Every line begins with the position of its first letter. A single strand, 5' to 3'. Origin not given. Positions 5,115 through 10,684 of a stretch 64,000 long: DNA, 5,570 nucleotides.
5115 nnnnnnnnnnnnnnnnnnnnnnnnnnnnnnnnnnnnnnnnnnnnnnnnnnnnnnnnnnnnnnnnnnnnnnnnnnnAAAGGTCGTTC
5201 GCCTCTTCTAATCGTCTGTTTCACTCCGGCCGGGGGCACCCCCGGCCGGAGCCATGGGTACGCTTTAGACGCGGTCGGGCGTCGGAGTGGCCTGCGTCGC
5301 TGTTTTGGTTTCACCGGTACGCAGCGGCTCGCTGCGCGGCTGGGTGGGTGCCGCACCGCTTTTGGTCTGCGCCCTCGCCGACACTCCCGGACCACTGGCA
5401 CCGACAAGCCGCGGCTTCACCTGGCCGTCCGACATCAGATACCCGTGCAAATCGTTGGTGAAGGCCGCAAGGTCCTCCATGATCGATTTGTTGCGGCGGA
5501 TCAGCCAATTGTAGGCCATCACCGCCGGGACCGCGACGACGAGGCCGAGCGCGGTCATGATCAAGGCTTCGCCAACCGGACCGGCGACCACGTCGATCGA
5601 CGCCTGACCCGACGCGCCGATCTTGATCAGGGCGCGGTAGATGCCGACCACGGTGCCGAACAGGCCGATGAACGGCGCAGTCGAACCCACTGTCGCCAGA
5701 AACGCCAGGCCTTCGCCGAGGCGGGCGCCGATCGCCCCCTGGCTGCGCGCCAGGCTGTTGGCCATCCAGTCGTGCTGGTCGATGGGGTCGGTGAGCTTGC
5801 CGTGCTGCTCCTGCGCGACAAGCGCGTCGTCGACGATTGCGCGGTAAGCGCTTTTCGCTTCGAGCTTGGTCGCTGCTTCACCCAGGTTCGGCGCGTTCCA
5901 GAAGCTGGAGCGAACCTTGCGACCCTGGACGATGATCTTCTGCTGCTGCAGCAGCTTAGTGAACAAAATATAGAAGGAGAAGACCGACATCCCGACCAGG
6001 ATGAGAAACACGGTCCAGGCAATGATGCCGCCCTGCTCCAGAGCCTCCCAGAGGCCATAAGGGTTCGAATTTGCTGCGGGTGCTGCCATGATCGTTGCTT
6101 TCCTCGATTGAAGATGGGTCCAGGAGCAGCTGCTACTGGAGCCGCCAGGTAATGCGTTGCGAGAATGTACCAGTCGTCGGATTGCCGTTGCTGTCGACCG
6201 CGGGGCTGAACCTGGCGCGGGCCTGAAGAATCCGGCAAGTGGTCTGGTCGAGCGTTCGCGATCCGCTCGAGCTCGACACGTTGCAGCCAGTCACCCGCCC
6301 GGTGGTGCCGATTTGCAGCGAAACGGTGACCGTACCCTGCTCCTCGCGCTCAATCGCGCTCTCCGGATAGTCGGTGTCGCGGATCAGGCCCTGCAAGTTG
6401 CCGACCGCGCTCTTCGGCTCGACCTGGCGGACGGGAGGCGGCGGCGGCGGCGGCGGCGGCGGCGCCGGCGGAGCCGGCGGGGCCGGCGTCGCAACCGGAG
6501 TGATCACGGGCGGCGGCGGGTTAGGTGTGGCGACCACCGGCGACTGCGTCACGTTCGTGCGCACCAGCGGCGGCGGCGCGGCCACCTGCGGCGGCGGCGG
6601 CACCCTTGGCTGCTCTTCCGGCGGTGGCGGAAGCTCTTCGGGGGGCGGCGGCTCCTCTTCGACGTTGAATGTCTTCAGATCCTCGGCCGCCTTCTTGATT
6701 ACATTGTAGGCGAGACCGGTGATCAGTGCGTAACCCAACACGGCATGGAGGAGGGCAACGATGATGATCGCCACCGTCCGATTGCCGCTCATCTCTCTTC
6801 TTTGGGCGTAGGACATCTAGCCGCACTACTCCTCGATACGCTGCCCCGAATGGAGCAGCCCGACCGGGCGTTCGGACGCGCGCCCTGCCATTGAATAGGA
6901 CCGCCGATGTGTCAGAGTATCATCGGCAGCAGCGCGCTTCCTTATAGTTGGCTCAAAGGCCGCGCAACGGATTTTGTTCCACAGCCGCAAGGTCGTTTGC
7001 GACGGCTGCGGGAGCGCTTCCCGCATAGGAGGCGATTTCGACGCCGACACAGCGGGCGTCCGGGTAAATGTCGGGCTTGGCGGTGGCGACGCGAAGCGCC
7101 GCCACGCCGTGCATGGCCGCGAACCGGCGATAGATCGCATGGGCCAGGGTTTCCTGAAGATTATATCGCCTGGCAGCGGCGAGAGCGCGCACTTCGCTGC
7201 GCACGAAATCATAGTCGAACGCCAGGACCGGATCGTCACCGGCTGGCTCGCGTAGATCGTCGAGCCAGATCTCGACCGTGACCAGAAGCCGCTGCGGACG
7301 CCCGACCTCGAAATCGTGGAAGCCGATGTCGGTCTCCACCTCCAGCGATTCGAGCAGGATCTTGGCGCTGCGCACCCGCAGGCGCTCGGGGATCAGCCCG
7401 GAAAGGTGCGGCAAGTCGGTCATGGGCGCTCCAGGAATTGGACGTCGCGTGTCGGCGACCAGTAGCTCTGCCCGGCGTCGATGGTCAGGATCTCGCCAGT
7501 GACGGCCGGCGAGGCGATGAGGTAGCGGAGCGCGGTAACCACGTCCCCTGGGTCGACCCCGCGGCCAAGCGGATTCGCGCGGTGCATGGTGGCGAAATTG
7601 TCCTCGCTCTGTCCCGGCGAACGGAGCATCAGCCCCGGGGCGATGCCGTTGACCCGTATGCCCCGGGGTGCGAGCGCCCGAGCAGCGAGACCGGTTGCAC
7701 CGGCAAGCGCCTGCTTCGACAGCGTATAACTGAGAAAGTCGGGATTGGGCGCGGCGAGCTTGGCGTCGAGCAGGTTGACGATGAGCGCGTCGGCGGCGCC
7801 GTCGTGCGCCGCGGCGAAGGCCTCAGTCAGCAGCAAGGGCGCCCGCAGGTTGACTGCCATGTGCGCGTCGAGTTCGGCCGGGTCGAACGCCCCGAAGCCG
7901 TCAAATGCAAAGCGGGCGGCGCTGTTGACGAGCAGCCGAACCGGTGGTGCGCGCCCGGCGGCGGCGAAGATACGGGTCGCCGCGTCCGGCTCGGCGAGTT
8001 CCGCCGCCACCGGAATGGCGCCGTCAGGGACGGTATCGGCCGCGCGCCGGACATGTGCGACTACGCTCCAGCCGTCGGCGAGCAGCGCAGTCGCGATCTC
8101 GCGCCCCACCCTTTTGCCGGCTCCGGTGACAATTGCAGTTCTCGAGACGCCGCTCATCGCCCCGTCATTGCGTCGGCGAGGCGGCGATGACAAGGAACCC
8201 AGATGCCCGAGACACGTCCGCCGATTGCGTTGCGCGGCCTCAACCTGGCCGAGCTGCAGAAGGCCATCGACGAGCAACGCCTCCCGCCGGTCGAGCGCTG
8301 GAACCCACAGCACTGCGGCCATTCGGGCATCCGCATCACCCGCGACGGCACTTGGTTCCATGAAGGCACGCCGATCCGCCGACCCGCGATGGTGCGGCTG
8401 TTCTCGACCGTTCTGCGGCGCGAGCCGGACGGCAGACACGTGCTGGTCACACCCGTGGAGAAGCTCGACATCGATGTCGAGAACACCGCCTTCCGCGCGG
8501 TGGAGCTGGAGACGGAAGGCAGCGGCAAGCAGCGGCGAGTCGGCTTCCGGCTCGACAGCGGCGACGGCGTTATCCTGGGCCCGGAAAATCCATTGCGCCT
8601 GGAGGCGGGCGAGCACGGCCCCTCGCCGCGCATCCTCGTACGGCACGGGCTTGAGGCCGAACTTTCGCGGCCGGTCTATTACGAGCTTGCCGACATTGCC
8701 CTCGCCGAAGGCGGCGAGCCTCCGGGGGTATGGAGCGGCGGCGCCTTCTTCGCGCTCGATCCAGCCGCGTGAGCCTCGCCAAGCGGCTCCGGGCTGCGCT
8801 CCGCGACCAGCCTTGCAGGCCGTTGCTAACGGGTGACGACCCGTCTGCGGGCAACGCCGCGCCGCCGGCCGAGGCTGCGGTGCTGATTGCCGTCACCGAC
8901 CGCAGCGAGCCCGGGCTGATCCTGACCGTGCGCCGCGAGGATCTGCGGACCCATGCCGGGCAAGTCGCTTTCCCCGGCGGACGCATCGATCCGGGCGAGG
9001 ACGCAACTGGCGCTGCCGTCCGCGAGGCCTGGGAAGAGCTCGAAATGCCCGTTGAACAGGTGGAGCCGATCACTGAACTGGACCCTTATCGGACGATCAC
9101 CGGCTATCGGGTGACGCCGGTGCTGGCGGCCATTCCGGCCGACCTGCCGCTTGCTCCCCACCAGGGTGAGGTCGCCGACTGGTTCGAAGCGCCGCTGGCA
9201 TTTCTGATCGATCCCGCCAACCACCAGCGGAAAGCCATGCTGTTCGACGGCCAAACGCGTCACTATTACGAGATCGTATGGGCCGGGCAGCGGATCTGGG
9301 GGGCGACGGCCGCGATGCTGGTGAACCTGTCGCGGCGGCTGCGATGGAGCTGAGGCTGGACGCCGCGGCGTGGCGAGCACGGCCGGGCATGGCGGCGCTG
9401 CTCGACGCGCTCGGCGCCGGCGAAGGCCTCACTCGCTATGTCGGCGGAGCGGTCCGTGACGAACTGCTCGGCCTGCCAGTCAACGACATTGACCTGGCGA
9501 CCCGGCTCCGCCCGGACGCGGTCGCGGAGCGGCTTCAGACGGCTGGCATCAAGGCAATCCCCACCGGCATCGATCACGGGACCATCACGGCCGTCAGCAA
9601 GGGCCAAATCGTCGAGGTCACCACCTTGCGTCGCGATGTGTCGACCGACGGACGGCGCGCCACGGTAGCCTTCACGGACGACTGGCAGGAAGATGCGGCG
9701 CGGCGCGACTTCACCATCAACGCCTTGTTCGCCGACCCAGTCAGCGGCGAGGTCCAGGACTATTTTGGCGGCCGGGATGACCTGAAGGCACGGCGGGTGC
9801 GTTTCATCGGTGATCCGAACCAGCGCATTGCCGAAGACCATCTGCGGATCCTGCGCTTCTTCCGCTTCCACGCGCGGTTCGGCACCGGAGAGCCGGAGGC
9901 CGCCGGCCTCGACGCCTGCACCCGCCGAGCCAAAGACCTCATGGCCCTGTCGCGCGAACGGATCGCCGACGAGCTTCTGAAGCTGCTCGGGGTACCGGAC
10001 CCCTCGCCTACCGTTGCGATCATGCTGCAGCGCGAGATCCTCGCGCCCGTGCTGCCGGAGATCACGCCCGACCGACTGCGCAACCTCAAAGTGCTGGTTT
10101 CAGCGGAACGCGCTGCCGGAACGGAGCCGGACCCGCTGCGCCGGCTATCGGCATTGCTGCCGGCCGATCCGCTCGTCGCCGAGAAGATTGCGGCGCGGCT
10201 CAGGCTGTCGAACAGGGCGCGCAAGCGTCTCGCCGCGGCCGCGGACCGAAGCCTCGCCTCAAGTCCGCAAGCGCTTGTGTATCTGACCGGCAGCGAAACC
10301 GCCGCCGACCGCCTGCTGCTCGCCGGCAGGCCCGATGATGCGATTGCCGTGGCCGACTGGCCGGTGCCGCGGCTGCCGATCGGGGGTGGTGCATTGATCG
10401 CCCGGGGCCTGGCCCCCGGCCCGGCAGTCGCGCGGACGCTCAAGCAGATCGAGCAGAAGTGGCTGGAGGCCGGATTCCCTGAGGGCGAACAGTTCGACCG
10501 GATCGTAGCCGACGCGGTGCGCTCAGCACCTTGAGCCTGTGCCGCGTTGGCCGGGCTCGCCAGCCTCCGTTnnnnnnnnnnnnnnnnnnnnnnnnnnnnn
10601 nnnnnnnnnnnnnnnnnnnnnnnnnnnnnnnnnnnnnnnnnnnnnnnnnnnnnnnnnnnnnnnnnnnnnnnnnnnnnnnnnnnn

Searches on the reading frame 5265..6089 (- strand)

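Call 78: search_protein_families(library=pfam, proteins=[window:5265-6089:-], max_evalue=0.01)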
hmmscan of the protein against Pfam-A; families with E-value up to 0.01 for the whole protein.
window:5265-6089:- (274 aa): 1 family
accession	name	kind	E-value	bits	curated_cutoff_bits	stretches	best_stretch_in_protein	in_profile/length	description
PF01618.21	MotA_ExbB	-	1.1e-29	103.3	22.9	1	101-207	19-125/127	MotA/TolQ/ExbB proton channel family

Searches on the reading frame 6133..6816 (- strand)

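Call 18: search_protein_families(library=pfam, proteins=[window:6133-6816:-])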
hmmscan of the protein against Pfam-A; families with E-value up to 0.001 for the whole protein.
window:6133-6816:- (227 aa): 1 family
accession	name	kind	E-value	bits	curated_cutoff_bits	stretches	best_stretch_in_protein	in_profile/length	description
PF03544.19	TonB_C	-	2.5e-19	69.9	24.6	1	149-226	4-79/79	Gram-negative bacterial TonB protein C-terminal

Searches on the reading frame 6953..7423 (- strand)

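Call 14: search_protein_families(library=pfam, proteins=[window:6953-7423:-])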
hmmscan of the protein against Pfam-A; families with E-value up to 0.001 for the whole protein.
window:6953-7423:- (156 aa): 1 family
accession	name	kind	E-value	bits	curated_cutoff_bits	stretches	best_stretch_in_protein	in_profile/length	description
PF02152.23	FolB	-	1.9e-18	67.4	31.8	1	22-130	1-112/113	Dihydroneopterin aldolase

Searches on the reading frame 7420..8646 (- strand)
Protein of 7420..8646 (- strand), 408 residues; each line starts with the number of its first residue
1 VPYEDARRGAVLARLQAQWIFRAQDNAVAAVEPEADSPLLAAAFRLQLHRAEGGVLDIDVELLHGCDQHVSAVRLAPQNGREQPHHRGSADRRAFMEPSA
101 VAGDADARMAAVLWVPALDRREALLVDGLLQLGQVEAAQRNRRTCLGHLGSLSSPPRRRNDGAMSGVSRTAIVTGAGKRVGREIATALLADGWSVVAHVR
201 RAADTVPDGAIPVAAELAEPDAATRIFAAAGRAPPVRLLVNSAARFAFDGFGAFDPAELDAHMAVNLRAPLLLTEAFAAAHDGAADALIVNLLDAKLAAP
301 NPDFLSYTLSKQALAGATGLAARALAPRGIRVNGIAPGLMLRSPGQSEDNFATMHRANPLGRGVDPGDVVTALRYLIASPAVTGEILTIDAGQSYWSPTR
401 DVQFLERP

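Call 18: search_protein_families(library=pfam, proteins=[window:7420-8646:-])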
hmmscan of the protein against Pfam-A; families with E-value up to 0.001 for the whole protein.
window:7420-8646:- (408 aa): 2 families
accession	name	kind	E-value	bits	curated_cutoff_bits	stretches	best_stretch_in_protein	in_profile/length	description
PF13561.12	adh_short_C2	-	8.2e-23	81.6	27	1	178-393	6-235/236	Enoyl-(Acyl carrier protein) reductase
PF00106.31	adh_short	-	5.3e-22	78.7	26.6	1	170-341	2-183/195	short chain dehydrogenase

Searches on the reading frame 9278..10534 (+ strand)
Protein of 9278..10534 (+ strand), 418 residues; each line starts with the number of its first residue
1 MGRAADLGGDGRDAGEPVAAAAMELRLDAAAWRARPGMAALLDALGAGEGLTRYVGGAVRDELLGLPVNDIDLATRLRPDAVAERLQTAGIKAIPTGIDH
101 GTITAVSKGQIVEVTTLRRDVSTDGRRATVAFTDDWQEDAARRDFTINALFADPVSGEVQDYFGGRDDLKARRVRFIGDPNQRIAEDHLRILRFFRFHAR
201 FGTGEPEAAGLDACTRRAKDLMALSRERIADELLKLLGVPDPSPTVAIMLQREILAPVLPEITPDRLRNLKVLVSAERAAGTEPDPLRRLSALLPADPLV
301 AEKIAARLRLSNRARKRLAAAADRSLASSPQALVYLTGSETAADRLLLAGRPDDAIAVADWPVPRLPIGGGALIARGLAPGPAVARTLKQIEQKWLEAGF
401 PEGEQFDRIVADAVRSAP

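Call 18: search_protein_families(library=pfam, proteins=[window:9278-10534:+])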
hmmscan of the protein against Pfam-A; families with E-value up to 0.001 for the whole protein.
window:9278-10534:+ (418 aa): 2 families
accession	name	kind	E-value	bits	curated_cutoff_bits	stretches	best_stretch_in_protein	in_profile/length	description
PF01743.26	PolyA_pol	-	5.3e-33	114.5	23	1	53-175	2-126/126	Poly A polymerase head domain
PF12627.12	PolyA_pol_RNAbd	-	8.9e-09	35.4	22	1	212-263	10-61/64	Probable RNA and SrmB- binding site of polymerase A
